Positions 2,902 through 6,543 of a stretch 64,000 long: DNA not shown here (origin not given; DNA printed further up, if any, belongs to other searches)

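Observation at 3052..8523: Single-polypeptide BC-BCCP-CT acyl-CoA carboxylase in an operon with a family-III CoA-transferase and an LLM oxidoreductase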

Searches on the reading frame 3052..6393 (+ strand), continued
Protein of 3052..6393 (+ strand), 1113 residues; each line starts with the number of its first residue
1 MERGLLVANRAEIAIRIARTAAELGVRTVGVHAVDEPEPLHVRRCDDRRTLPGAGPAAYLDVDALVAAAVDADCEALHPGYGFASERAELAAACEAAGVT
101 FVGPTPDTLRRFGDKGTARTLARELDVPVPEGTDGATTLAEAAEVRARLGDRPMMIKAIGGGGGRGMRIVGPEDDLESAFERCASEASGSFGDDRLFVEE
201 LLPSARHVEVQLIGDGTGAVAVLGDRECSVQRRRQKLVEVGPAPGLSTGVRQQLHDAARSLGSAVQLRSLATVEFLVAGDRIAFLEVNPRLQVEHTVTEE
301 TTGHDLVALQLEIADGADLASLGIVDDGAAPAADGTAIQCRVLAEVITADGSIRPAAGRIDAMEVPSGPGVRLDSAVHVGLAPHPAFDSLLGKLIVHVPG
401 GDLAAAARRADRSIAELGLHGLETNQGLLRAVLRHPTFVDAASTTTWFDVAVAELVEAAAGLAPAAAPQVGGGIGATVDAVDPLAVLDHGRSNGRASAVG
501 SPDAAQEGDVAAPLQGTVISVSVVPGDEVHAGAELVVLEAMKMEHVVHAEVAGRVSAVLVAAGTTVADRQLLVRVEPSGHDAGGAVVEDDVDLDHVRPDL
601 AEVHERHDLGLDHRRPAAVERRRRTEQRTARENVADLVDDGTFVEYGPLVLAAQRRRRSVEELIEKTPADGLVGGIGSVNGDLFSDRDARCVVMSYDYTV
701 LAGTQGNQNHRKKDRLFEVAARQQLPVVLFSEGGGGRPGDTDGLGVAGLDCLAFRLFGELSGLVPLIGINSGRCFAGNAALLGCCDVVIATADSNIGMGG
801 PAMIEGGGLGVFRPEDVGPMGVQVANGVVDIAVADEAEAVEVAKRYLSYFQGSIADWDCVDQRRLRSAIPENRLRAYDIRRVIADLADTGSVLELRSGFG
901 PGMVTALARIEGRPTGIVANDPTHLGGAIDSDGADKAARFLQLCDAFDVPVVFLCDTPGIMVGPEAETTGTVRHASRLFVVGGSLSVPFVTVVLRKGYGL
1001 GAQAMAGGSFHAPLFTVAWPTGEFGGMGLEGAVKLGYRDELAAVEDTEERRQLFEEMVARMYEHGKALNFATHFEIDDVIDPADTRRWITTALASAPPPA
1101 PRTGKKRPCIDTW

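Call 16: find_related_loci(query=A1, collection=genome_contigs, flank=10000)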
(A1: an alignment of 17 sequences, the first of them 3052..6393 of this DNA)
Query A1 (1113 aa) in genome_contigs; peptide patterns used: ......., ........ (x = any residue, [..] = any of these).
600 stretches matched a pattern (row limit reached: there are more); 598 encode a relative of the query (tblastn E <= 1e-3); the best 80 are kept; 80 distinct loci.
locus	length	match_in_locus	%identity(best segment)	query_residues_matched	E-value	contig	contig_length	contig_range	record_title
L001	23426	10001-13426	60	5-1113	0e+0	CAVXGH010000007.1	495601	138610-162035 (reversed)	MAG: uncultured delta proteobacterium isolate MFD05512.bin.1.184 genome assembly, contig: contig_29699, whole genome sho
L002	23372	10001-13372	57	3-1113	0e+0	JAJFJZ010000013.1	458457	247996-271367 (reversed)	MAG: Gammaproteobacteria bacterium isolate OFTM202 OFTM202_12, whole genome shotgun sequence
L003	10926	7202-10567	60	3-1113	0e+0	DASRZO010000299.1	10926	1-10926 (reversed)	MAG TPA_asm: Pseudomonadales bacterium isolate SMAG_U14640 k141_3560859, whole genome shotgun sequence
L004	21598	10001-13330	58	5-1113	0e+0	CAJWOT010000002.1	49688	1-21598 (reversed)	MAG TPA_asm: uncultured Rhodospirillaceae bacterium isolate ERR599097_bin.110_MetaBAT_v2.12.1_MAG genome assembly, conti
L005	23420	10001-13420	58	3-1113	0e+0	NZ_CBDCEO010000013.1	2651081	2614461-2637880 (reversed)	MAG: Candidatus Poriferisodalis sp. isolate aea9684f-d56c-4337-aaed-9a8a14d8382b contig_13, whole genome shotgun sequenc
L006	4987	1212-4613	58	3-1113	0e+0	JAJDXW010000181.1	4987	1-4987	MAG: Gammaproteobacteria bacterium isolate jk18x27bins.56 k141_324506, whole genome shotgun sequence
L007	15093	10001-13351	57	3-1113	0e+0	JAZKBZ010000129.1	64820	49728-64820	MAG: Pseudomonadota bacterium isolate ADI_H3L2_122-bin012_1 ADIH3L2_B012_1_000000000129, whole genome shotgun sequence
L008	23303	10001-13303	56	3-1113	0e+0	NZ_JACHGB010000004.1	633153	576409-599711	Quisquiliibacterium transsilvanicum strain DSM 29781 Ga0415297_04, whole genome shotgun sequence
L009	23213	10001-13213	57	5-1113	0e+0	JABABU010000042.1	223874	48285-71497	MAG: Actinomycetota bacterium isolate bin80o c_000000369206, whole genome shotgun sequence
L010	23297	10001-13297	53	3-1113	0e+0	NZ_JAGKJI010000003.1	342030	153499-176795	Bradyrhizobium cenepequi strain CNPSo 4026 scaffold_2, whole genome shotgun sequence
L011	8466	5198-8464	56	3-1082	0e+0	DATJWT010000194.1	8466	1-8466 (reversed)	MAG TPA_asm: Candidatus Binataceae bacterium isolate SMAG_U15106 k141_1915836, whole genome shotgun sequence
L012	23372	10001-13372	57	1-1113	0e+0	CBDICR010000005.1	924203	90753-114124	MAG: Caulobacteraceae bacterium isolate 703c0f2e-d631-48fb-a745-c9236a4f740e genome assembly, contig: contig_5, whole ge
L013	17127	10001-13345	55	3-1113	0e+0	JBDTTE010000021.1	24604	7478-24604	MAG: Betaproteobacteria bacterium isolate cluster3_bin.289 NODE_6563_length_24604_cov_8.413459, whole genome shotgun seq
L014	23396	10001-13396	57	5-1113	0e+0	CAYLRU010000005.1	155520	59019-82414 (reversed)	MAG TPA_asm: uncultured Desulfobacteraceae bacterium isolate SRP338002_co1_209 genome assembly, contig: NODE_103_length_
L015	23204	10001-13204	58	4-1113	0e+0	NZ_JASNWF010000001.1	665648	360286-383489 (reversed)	Actinomadura sp. OS1-43 contig1, whole genome shotgun sequence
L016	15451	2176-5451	54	5-1113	0e+0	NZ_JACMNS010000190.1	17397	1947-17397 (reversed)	MAG: Aquabacterium sp. isolate LF-bin-187 FL-bin-187-contig-k141_2390337, whole genome shotgun sequence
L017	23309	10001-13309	53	3-1113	0e+0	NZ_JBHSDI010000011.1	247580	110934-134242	Marinobacter lacisalsi strain CECT 7297 soapdenovo_K_105_16, whole genome shotgun sequence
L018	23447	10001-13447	53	3-1113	0e+0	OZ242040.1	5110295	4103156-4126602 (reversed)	MAG: Candidatus Multivorans sp. isolate cd603fe2-36ea-45dd-b21b-4d1cbeb73145 genome assembly, chromosome: 1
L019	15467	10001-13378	51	1-1113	0e+0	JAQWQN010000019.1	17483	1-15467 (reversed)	MAG: Pseudomonadales bacterium isolate cluster2_bin.253 k141_3482838, whole genome shotgun sequence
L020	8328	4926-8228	53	3-1113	0e+0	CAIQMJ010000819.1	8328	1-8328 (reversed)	MAG: uncultured Variovorax sp. isolate MJ120716B_bin-210 genome assembly, contig: bin-210:0819/1309, whole genome shotgu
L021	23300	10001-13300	52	1-1113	0e+0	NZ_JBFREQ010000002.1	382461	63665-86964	Variovorax sp. M-6 SCAFFOLD_1, whole genome shotgun sequence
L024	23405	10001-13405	53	1-1113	0e+0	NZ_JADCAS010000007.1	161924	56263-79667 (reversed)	MAG: Phenylobacterium sp. isolate M076S1SP4A59QC M076S1_7, whole genome shotgun sequence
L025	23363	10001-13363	52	3-1113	0e+0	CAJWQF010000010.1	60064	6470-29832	MAG TPA_asm: uncultured Gammaproteobacteria bacterium isolate ERR599052_bin.207_MetaBAT_v2.12.1_MAG genome assembly, con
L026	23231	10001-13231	55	5-1113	0e+0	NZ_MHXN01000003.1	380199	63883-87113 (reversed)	MAG: Phenylobacterium sp. RIFCSPHIGHO2_01_FULL_69_31 rifcsphigho2_01_scaffold_121, whole genome shotgun sequence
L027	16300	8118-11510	53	5-1113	0e+0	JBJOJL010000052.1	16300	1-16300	MAG: Pseudomonadota bacterium isolate stroublescreek_2019_sw_WHONDRS-S19S_0089_A_bin.5 scaffold_0002574, whole genome sh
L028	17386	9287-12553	52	5-1105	0e+0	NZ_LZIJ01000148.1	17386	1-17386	Mycobacterium sp. 852002-51163_SCH5372311 contig_42, whole genome shotgun sequence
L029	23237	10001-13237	53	5-1113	0e+0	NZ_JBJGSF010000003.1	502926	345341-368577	Pseudooceanicola sp. MF1-13 NODE_3_length_502926_cov_60.840407, whole genome shotgun sequence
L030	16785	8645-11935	49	3-1113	0e+0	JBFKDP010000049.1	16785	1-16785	MAG: Litorivivens sp. isolate Mix_sand20.2022.06.G.6 k141_274842_length_16785_cov_11.0017, whole genome shotgun sequence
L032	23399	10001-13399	53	5-1113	0e+0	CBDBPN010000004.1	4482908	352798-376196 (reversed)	MAG: Pseudomonadales bacterium isolate 2ce4bf40-c7db-479d-8486-3b8447665951 genome assembly, contig: contig_4, whole gen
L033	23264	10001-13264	54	5-1113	0e+0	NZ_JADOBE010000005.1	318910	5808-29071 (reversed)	Pseudomonas sp. N040 scaffold_5, whole genome shotgun sequence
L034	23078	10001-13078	51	5-1113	0e+0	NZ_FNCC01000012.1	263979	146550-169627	Lentzea fradiae strain CGMCC 4.3506, whole genome shotgun sequence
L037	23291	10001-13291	55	5-1113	0e+0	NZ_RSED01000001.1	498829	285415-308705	Aquabacterium soli strain SJQ9 Scaffold1, whole genome shotgun sequence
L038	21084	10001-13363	52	3-1113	0e+0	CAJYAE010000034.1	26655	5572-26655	MAG TPA_asm: uncultured Gammaproteobacteria bacterium isolate ERR2098389_bin.52_MetaBAT_v2.12.1_MAG genome assembly, con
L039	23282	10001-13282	53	5-1113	0e+0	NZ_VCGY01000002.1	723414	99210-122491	Marinobacter sp. 1-4A NODE_2_length_723414_cov_61.733531, whole genome shotgun sequence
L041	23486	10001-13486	53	5-1113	0e+0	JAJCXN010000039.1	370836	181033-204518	MAG: Acidobacteriota bacterium isolate OFTM27 OFTM27_38, whole genome shotgun sequence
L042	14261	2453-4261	68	510-1113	0e+0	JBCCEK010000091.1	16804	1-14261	MAG: Myxococcota bacterium isolate P01_B01_bin.105 k141_947773_length_16804_cov_104.6521, whole genome shotgun sequence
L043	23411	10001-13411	53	5-1113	0e+0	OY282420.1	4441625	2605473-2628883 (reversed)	MAG: uncultured Bryobacterales bacterium isolate 78526416-339a-45b8-a6d3-8fabb82c2801 genome assembly, chromosome: 1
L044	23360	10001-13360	52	3-1113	0e+0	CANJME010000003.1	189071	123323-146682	MAG: Caulobacteraceae bacterium isolate RH-23may17-652 genome assembly, contig: RH-23may17-C371, whole genome shotgun se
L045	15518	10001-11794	64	510-1113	0e+0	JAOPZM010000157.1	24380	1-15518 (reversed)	MAG: Solirubrobacterales bacterium isolate RYN_255 scaffold_2424924, whole genome shotgun sequence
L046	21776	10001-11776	65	508-1113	0e+0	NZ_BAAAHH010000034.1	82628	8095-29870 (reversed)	Actinocorallia libanotica strain JCM 10696 sequence034, whole genome shotgun sequence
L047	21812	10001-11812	64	504-1113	0e+0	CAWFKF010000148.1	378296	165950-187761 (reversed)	MAG: uncultured Solirubrobacteraceae bacterium isolate MFD01872.bin.2.90 genome assembly, contig: contig_77231, whole ge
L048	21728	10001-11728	65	532-1113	0e+0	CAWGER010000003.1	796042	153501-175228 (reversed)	MAG: uncultured Solirubrobacteraceae bacterium isolate MFD02134.bin.2.16 genome assembly, contig: contig_2064, whole gen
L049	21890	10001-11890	60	479-1113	0e+0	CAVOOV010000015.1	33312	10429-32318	MAG: uncultured Solirubrobacterales bacterium isolate MFD00125.bin.2.70 genome assembly, contig: contig_52842, whole gen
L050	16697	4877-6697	61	507-1113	0e+0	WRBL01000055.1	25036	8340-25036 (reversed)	MAG: Streptosporangiales bacterium isolate Lab288P1bin78 Ga0131853_10004483, whole genome shotgun sequence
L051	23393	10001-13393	58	5-1113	0e+0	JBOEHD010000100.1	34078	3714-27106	MAG: Acidimicrobiales bacterium isolate PBSact2 PBS13d_contig_2166, whole genome shotgun sequence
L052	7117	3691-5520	58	502-1113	0e+0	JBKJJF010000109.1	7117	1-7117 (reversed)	MAG: Rhizobacter sp. isolate ant_bin.193 S1Ck117_167380_flag_0_multi_32.1147_len_7117, whole genome shotgun sequence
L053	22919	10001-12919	54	5-1113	0e+0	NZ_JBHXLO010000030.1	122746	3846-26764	Lentzea sp. NPDC058450 NPDC058450_T38_H8.ctg-0030, whole genome shotgun sequence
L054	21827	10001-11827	58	506-1113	0e+0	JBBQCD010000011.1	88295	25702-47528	MAG: Burkholderiales bacterium isolate Co_metawrap_1278 Cmw_1278_k141_12243307_length_88295_cov_9.9996, whole genome sho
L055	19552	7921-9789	54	509-1113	0e+0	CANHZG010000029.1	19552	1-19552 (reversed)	MAG: Comamonadaceae bacterium isolate RE-4nov15-292 genome assembly, contig: RE-4nov15-C3687, whole genome shotgun seque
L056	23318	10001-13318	53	5-1113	0e+0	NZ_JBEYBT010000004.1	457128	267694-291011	Nocardia sp. NPDC019395 NPDC019395_91_H9.ctg-0004, whole genome shotgun sequence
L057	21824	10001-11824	56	512-1113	0e+0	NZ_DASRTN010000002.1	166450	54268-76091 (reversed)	MAG: Ramlibacter sp. isolate SMAG_U7143 k141_3469, whole genome shotgun sequence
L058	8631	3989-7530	69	1-1113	0e+0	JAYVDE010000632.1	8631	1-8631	MAG: Burkholderiaceae bacterium isolate GL32_UP_metabat_58_sub GL32_UP_metabat_58_sub_631, whole genome shotgun sequence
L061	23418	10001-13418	78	5-1113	0e+0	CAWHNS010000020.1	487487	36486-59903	MAG: uncultured delta proteobacterium isolate MFD09222.bin.2.29 genome assembly, contig: contig_73075, whole genome shot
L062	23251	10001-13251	73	5-1113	0e+0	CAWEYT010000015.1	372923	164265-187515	MAG: uncultured Acidimicrobiales bacterium isolate MFD00962.bin.2.262 genome assembly, contig: contig_26140, whole genom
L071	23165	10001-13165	54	5-1091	0e+0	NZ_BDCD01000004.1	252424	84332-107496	Nocardia yamanashiensis NBRC 100130, whole genome shotgun sequence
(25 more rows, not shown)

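Call 22: find_encoding_contigs(protein=P0005, flank=8000, max_places=3)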
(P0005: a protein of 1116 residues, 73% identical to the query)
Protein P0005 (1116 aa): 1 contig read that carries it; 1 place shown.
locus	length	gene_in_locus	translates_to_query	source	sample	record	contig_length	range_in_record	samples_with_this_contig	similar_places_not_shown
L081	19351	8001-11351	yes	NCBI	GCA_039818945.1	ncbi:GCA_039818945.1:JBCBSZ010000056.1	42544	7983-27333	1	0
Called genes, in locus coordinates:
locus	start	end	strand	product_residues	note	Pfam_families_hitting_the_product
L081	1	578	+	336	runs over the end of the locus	PF01180:DHO_dh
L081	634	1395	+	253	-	PF09037:Sulphotransf, PF13469:Sulfotransfer_3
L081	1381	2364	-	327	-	PF00296:Bac_luciferase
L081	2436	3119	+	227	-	PF01791:DeoC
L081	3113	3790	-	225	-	PF00881:Nitroreductase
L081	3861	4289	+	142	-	-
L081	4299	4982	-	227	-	PF01841:Transglut_core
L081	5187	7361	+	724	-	-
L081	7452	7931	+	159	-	-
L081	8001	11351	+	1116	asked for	PF00289:Biotin_carb_N, PF02222:ATP-grasp (weak), PF02786:CPSase_L_D2, PF07478:Dala_Dala_lig_C (weak), PF02785:Biotin_carb_C, PF00364:Biotin_lipoyl, PF01039:Carboxyl_trans, PF03255:ACCA, +1 more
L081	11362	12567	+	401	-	PF02515:CoA_transf_3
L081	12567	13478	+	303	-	PF00296:Bac_luciferase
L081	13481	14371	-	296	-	PF14015:DUF4231, PF18184:SLATT_3 (weak), PF18181:SLATT_1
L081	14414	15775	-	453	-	PF13676:TIR_2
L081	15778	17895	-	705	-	-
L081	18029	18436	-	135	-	-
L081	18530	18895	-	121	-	PF00085:Thioredoxin, PF00578:AhpC-TSA (weak), PF08534:Redoxin (weak), PF13098:Thioredoxin_2, PF13905:Thioredoxin_8 (weak), PF04756:OST3_OST6 (weak)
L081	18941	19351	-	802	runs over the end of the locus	PF00990:GGDEF, PF00563:EAL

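Call 23: find_encoding_contigs(protein=P0004, flank=8000, max_places=3)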
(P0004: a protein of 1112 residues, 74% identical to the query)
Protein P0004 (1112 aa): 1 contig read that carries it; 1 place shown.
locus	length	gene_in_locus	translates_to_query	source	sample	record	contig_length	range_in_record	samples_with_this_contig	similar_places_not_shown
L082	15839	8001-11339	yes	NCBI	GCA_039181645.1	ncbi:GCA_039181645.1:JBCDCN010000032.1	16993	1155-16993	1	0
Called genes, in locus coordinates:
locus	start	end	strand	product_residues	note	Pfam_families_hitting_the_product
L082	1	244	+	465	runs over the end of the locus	PF00037:Fer4 (weak), PF02775:TPP_enzyme_C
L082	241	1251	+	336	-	PF01180:DHO_dh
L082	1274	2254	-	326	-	PF00296:Bac_luciferase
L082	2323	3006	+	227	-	PF01791:DeoC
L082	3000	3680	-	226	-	PF00881:Nitroreductase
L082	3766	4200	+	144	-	-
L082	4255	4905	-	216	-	PF01841:Transglut_core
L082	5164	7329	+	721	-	-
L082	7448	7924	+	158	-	-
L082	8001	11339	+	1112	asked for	PF00289:Biotin_carb_N, PF02222:ATP-grasp (weak), PF02786:CPSase_L_D2, PF07478:Dala_Dala_lig_C (weak), PF02785:Biotin_carb_C, PF00364:Biotin_lipoyl, PF01039:Carboxyl_trans, PF03255:ACCA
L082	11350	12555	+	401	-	PF02515:CoA_transf_3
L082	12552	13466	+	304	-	PF00296:Bac_luciferase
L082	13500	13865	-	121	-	PF00085:Thioredoxin, PF08534:Redoxin (weak), PF13098:Thioredoxin_2, PF13905:Thioredoxin_8 (faint)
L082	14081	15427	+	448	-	PF00355:Rieske, PF00848:Ring_hydroxyl_A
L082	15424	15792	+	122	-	PF00355:Rieske, PF13806:Rieske_2 (weak)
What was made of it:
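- The start/stop overlap and the 10-13-nt gaps are preserved, while the downstream region has been remodelled by gain or loss of a SLATT/TIR island (calls 22-23).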

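Call 24: find_encoding_contigs(protein=P0003, flank=8000, max_places=3)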
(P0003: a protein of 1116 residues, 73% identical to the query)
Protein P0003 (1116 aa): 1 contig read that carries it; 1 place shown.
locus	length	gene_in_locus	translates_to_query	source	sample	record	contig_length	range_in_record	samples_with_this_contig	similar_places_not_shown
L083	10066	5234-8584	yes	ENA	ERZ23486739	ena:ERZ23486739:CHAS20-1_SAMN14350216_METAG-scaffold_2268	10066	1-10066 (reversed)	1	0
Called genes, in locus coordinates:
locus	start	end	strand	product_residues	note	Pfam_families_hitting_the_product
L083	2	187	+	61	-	?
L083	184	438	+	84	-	PF03319:EutN_CcmL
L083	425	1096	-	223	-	PF00881:Nitroreductase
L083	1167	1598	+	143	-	-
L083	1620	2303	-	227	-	PF01841:Transglut_core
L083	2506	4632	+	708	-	-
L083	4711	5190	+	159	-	-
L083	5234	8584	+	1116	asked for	PF00289:Biotin_carb_N, PF02222:ATP-grasp, PF02786:CPSase_L_D2, PF07478:Dala_Dala_lig_C (weak), PF02785:Biotin_carb_C, PF00364:Biotin_lipoyl, PF01039:Carboxyl_trans, PF03255:ACCA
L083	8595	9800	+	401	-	PF02515:CoA_transf_3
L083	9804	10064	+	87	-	?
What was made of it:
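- Conservation there may therefore reflect recent common ancestry rather than selection on the unit (calls 22-24). The unit is found intact only in genomes with 73-74% LCC identity, and these also keep the upstream secreted protein, transglutaminase-core and nitroreductase genes (calls 22-24).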

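Call 46: search_protein_families(library=pfam, proteins=[L061:13663-14616:+, L061:15398-16582:+, L061:17472-18500:+, L061:6763-8376:+, L061:5289-6419:+, L062:13273-14640:+, L062:14743-15519:+, L062:16312-17652:+, L062:8587-9966:+, L062:6770-7741:-])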
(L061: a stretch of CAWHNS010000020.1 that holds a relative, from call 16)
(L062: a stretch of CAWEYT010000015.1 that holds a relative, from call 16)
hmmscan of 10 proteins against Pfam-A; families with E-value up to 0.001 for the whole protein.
L061:13663-14616:+ (317 aa): 0 families

L061:15398-16582:+ (394 aa): 0 families

L061:17472-18500:+ (342 aa): 0 families

L061:6763-8376:+ (537 aa): 0 families

L061:5289-6419:+ (376 aa): 0 families

L062:13273-14640:+ (455 aa): 1 family
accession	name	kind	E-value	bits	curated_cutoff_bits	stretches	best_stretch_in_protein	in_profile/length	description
PF00753.33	Lactamase_B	-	3.9e-09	37.2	22.7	1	50-214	7-151/196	Metallo-beta-lactamase superfamily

L062:14743-15519:+ (258 aa): 0 families

L062:16312-17652:+ (446 aa): 1 family
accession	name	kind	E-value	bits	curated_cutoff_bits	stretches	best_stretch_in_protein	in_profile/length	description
PF01979.26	Amidohydro_1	-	4.4e-30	105.5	25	1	124-332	1-204/345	Amidohydrolase family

L062:8587-9966:+ (459 aa): 1 family
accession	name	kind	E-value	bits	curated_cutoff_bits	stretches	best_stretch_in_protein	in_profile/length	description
PF00296.26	Bac_luciferase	-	4.7e-47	161.3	27.9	1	26-351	18-314/314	Luciferase-like monooxygenase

L062:6770-7741:- (323 aa): 2 families
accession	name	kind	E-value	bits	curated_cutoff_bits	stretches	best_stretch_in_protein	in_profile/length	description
PF14226.12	DIOX_N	-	8e-17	62.4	27.3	1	11-126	7-115/117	non-haem dioxygenase in morphine synthesis N-terminal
PF03171.26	2OG-FeII_Oxy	-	7.1e-13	49.2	23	1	179-276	7-101/101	2OG-Fe(II) oxygenase superfamily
